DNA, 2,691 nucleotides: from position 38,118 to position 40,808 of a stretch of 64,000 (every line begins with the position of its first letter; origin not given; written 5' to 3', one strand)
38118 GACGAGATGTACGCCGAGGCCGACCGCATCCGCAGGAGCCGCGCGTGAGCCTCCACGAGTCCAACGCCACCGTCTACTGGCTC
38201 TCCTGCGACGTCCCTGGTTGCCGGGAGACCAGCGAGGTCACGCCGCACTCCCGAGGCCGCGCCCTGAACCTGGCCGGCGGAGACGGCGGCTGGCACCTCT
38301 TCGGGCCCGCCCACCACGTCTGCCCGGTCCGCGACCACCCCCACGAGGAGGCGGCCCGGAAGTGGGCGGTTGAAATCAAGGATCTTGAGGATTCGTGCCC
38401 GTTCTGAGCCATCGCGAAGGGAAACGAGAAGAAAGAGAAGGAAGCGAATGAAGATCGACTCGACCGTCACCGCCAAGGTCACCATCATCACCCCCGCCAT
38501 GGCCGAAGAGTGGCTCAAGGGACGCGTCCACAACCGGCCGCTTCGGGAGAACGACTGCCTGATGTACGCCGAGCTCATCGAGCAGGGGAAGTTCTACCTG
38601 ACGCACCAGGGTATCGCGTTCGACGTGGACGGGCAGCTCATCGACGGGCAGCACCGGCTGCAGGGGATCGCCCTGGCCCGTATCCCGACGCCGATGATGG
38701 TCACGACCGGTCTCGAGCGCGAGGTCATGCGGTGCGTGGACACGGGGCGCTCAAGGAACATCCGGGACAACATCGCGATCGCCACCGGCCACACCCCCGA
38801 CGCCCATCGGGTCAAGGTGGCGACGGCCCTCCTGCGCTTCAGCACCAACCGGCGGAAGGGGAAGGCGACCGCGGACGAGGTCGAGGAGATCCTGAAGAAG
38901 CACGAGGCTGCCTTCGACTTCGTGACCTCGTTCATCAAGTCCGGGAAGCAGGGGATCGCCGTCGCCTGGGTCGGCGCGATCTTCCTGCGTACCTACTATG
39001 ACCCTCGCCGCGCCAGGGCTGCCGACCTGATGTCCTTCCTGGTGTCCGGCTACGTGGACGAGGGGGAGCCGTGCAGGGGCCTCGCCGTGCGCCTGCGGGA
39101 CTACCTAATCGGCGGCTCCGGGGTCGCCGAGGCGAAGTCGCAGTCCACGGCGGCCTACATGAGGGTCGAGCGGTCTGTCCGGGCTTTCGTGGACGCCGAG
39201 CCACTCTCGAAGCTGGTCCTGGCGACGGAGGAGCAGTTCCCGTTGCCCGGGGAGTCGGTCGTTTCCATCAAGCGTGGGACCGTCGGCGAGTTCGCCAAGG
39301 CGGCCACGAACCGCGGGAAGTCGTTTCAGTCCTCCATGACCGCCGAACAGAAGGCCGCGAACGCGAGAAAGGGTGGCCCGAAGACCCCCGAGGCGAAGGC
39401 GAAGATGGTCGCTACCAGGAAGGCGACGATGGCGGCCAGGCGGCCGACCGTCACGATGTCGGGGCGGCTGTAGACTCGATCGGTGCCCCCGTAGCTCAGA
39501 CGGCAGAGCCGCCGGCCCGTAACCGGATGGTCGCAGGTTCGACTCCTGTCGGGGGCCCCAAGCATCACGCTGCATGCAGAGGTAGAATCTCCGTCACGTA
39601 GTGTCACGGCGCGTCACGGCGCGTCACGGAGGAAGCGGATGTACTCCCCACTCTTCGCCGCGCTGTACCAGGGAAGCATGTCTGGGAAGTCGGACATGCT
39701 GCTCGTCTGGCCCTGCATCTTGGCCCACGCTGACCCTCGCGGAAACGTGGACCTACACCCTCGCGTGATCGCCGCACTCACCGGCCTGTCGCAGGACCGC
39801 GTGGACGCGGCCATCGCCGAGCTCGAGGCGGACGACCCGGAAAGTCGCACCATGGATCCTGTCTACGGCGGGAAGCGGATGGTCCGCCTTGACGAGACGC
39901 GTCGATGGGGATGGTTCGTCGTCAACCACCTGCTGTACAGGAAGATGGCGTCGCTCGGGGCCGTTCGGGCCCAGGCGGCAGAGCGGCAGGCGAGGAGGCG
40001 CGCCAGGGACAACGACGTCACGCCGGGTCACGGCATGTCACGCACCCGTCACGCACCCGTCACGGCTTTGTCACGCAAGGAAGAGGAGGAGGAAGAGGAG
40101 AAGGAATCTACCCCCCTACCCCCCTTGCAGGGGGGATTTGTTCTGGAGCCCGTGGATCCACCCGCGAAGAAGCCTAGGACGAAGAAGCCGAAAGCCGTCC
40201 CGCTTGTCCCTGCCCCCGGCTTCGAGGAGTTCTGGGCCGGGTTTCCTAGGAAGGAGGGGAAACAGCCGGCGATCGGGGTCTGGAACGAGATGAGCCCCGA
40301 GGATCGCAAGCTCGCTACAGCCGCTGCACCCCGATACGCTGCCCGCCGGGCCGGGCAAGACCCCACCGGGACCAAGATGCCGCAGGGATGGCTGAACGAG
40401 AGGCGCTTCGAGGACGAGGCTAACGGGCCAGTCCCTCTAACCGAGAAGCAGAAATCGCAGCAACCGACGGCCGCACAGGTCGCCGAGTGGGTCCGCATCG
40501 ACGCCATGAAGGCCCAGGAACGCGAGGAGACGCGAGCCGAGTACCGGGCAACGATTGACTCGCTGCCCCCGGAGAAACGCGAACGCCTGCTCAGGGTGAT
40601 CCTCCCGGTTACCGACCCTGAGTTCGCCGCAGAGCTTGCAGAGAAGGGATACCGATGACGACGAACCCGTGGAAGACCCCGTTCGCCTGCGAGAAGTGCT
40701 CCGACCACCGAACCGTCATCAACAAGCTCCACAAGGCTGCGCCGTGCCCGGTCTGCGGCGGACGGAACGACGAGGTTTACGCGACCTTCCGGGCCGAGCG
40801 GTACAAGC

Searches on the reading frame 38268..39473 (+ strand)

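Call 9: search_protein_families(library=phrogs, proteins=[window:38268-39473:+], max_evalue=0.001)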
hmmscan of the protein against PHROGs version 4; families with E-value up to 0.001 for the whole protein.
window:38268-39473:+ (401 aa): 1 family
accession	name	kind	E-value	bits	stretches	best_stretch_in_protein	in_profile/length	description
phrog_5931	-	unknown function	1.4e-36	127.4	1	64-276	5-224/282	-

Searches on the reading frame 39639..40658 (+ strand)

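Call 51: search_protein_families(library=phrogs, proteins=[window:39639-40658:+], max_evalue=0.001)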
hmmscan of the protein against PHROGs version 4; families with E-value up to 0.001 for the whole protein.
window:39639-40658:+ (339 aa): 3 families
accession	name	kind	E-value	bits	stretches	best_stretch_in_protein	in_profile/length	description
phrog_270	-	DNA, RNA and nucleotide metabolism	1.5e-13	51.9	1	152-308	151-292/383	replication initiation protein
phrog_9474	-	DNA, RNA and nucleotide metabolism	1.8e-10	41.8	1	110-295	105-283/288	replication initiation protein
phrog_9327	-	DNA, RNA and nucleotide metabolism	6.4e-09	36.8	1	110-299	101-266/276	primosomal protein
